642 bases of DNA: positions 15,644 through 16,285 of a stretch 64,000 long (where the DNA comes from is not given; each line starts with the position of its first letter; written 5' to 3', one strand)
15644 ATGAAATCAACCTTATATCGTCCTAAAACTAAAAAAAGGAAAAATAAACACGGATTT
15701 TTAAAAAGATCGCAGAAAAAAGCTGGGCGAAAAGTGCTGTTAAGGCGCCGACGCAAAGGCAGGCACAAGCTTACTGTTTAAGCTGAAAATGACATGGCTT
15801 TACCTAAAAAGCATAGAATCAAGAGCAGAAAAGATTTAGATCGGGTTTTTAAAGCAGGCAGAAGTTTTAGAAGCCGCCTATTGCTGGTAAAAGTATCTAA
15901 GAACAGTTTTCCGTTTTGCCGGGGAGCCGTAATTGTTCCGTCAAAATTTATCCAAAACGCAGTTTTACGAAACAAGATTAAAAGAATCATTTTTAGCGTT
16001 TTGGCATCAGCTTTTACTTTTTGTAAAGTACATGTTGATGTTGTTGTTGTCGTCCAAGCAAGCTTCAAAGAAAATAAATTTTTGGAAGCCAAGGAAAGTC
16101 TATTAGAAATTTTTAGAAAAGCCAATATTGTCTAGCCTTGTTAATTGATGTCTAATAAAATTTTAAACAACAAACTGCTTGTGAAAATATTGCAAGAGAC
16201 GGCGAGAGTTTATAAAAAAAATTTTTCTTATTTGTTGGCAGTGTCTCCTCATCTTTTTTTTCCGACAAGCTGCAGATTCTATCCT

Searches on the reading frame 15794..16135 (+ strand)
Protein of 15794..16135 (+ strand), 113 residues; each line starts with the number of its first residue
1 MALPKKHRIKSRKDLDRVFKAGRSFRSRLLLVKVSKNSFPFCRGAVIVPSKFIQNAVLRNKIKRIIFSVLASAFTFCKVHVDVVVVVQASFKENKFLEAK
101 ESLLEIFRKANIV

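Call 76: search_protein_families(library=pfam, proteins=[window:15794-16135:+], max_evalue=0.001)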
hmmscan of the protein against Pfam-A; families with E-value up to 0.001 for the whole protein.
window:15794-16135:+ (113 aa): 1 family
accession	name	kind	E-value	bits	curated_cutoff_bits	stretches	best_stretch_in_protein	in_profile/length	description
PF00825.24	Ribonuclease_P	-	4.4e-18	65.8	22.3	1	3-110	1-108/109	Ribonuclease P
